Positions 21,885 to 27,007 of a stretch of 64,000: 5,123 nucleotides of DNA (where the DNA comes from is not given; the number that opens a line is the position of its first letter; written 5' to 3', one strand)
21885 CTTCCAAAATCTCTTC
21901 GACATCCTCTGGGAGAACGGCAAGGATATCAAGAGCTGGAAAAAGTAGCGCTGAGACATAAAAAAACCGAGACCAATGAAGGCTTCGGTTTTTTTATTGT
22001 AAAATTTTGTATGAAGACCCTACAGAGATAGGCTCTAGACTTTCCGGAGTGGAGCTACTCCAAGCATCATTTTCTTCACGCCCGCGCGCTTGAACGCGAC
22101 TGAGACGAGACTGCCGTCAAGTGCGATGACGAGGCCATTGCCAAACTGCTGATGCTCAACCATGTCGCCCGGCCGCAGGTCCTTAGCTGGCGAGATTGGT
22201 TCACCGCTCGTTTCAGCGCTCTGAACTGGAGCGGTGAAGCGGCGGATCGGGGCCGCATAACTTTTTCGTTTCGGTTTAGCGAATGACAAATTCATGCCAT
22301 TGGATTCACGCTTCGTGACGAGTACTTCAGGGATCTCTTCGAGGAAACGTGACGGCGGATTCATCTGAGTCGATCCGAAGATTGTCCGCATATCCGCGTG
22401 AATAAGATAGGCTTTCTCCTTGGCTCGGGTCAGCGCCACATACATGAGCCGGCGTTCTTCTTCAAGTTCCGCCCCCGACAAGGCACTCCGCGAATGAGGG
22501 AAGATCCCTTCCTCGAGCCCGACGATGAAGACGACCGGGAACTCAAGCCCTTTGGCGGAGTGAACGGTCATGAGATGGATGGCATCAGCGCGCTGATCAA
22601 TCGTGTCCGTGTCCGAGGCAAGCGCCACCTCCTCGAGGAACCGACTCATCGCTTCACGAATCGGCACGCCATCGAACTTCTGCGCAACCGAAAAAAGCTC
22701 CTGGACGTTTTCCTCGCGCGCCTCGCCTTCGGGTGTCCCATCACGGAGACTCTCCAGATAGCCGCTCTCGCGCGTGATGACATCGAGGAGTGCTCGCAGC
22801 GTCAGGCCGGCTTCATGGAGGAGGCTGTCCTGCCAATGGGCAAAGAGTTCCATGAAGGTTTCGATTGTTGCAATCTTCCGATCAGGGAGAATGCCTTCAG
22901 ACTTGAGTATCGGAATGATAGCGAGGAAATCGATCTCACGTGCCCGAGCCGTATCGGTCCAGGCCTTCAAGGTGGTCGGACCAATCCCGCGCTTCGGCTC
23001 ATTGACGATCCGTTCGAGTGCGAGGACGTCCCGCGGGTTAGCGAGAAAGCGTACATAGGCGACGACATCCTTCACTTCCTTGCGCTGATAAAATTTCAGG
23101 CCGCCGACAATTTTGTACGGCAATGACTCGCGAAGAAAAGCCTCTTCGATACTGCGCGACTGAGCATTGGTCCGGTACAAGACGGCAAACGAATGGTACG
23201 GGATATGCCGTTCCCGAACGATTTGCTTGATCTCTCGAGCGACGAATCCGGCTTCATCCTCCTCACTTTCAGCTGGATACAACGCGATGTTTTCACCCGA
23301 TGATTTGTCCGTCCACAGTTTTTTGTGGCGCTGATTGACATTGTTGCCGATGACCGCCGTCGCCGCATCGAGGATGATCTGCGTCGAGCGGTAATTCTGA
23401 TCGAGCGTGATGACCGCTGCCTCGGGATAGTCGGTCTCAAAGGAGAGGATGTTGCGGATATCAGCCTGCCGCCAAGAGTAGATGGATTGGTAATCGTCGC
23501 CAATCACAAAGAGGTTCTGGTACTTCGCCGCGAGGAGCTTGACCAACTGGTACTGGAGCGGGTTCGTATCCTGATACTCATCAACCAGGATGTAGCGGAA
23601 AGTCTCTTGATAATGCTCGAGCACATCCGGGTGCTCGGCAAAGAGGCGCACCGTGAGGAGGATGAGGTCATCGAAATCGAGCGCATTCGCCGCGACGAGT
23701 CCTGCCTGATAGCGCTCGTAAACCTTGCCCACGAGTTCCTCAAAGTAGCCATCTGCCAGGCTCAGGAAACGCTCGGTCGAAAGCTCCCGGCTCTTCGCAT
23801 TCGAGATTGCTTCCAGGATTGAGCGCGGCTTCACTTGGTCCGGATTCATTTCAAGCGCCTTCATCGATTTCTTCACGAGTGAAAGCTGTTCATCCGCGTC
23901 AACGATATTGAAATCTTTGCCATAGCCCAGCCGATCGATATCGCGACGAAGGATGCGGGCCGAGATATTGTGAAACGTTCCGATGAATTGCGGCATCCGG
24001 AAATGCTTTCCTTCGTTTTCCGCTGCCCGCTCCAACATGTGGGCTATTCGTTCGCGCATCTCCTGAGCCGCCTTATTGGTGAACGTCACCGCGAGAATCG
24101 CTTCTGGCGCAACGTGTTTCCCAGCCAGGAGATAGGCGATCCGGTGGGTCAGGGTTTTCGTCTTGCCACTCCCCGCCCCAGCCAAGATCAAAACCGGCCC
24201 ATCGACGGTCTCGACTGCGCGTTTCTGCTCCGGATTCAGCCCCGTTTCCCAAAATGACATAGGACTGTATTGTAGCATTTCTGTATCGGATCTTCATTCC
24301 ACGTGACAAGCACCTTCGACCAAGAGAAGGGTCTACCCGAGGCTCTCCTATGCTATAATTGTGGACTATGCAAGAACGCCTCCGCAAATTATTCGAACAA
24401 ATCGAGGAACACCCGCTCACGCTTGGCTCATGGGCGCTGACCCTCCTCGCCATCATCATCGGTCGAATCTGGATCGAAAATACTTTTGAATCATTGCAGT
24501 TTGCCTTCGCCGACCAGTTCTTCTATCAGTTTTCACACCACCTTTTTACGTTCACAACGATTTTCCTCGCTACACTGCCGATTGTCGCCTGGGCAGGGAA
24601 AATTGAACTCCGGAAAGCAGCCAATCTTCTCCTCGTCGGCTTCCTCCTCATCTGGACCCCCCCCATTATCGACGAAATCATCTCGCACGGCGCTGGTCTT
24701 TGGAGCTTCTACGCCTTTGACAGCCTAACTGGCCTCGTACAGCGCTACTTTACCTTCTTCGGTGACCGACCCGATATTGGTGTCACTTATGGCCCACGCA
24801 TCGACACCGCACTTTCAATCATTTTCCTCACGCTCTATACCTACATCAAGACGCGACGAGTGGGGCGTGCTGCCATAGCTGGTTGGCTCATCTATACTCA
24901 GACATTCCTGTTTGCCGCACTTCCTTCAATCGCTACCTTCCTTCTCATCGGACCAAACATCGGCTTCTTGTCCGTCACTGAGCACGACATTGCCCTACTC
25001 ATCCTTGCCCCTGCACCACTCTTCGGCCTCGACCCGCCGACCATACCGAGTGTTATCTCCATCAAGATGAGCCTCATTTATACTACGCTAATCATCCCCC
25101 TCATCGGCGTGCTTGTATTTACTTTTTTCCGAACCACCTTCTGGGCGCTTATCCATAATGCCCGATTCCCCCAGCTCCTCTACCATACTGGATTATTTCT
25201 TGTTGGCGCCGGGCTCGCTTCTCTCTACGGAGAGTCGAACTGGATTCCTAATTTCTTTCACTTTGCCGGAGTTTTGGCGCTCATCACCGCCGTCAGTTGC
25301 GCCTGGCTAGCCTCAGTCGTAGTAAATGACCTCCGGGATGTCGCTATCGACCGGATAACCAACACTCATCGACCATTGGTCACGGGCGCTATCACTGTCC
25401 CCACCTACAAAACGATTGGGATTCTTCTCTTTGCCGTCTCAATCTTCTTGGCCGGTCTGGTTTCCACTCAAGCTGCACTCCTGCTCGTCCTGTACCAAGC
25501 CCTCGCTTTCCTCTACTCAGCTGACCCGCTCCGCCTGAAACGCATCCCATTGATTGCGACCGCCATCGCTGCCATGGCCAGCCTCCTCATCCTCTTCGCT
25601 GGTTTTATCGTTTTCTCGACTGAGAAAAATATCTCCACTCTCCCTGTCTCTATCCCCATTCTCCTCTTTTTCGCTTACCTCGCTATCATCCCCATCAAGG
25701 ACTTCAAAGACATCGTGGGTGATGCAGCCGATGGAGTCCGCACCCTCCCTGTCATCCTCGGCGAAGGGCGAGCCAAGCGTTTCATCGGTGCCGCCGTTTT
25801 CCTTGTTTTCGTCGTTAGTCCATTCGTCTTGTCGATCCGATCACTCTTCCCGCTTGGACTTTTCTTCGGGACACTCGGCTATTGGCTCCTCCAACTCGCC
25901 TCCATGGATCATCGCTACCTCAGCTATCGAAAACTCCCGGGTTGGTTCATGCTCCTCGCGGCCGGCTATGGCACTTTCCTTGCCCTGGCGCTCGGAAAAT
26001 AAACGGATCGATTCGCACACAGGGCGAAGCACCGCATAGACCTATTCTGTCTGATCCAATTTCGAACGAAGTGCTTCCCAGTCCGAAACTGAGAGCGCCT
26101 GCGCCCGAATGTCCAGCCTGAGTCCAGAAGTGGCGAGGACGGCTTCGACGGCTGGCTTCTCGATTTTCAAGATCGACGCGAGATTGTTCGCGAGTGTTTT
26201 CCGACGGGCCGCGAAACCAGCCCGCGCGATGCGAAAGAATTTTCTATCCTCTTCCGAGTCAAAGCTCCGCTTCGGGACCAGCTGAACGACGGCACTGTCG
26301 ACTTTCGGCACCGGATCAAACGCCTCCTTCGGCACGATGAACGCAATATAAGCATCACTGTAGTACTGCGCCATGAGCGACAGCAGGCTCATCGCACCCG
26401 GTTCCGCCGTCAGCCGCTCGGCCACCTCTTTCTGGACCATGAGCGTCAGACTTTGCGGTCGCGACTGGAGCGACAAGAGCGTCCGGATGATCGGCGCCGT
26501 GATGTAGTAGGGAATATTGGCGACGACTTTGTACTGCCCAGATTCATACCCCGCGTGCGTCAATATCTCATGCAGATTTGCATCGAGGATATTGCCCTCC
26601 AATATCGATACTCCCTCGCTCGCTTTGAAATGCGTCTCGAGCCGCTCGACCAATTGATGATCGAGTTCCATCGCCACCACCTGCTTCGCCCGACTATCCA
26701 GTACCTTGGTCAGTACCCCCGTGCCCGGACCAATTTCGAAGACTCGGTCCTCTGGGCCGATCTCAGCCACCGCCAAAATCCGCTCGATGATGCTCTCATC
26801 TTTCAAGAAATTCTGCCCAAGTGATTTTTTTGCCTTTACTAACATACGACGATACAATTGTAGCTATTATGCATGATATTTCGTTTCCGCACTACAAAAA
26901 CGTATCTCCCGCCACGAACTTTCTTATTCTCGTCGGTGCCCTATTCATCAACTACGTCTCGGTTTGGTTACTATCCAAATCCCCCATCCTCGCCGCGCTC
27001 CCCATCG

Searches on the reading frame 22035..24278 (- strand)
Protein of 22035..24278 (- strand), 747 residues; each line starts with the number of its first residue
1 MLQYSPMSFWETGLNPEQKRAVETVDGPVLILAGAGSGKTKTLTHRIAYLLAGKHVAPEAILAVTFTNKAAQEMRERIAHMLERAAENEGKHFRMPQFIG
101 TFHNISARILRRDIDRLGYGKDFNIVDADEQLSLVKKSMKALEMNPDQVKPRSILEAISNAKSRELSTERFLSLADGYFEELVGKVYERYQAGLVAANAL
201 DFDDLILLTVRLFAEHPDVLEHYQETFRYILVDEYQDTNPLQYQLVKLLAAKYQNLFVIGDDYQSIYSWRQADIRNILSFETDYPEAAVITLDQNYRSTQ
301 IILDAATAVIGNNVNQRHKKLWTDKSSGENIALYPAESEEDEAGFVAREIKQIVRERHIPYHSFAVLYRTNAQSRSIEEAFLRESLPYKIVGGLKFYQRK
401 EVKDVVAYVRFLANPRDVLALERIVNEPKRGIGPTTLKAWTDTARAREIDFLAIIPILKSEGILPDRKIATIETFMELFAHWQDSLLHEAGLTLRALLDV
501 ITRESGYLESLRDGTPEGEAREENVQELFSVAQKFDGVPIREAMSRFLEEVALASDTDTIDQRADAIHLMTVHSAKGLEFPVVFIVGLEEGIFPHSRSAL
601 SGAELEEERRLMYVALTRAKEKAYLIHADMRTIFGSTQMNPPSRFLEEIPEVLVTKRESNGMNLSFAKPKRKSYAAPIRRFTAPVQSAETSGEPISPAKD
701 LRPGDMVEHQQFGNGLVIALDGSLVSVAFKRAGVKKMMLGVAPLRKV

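Call 12: search_protein_families(library=pfam, proteins=[window:22035-24278:-], max_evalue=0.00001)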
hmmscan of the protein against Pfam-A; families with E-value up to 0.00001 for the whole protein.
window:22035-24278:- (747 aa): 6 families
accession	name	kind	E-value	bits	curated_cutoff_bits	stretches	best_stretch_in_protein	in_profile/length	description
PF00580.27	UvrD-helicase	-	3.2e-91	306.2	23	1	14-285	1-271/271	UvrD/REP helicase N-terminal domain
PF13361.12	UvrD_C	-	3.7e-78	263.8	25.6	1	290-627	1-347/350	UvrD-like helicase C-terminal domain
PF13245.12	AAA_19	-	2e-24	86.7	25.1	1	18-268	1-132/134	AAA domain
PF13538.12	UvrD_C_2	-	2.6e-12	46.8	27.4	1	567-626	2-52/52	UvrD-like helicase C-terminal domain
PF01443.25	Viral_helicase1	-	6.6e-10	39.6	21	0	562-625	172-226/228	Viral superfamily 1 RNA helicase core domain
PF21196.3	PcrA_UvrD_tudor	-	8.6e-07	29.1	23.9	1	704-746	2-48/48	PcrA/UvrD tudor domain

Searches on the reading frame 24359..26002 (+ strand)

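Call 12: search_protein_families(library=pfam, proteins=[window:24359-26002:+], max_evalue=0.00001)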
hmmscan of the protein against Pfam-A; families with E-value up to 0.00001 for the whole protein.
window:24359-26002:+ (547 aa): 1 family
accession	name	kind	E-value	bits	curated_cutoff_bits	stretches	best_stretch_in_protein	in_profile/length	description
PF01040.23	UbiA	-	2.6e-30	106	34.2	1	293-512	13-227/250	UbiA prenyltransferase family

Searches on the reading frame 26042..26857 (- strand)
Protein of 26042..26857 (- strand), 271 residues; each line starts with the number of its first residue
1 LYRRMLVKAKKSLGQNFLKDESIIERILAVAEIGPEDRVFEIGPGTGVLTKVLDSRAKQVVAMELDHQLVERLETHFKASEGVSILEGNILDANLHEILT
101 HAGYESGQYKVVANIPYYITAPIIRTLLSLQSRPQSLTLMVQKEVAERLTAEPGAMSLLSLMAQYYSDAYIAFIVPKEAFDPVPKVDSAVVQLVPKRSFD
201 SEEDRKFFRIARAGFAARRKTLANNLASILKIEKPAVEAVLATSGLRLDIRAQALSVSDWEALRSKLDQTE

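Call 12: search_protein_families(library=pfam, proteins=[window:26042-26857:-], max_evalue=0.00001)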
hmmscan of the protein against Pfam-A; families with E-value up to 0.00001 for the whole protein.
window:26042-26857:- (271 aa): 1 family
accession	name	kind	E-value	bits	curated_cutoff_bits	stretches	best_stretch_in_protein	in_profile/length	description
PF00398.26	RrnaAD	-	8.8e-62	209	24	1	8-261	3-255/263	Ribosomal RNA adenine dimethylase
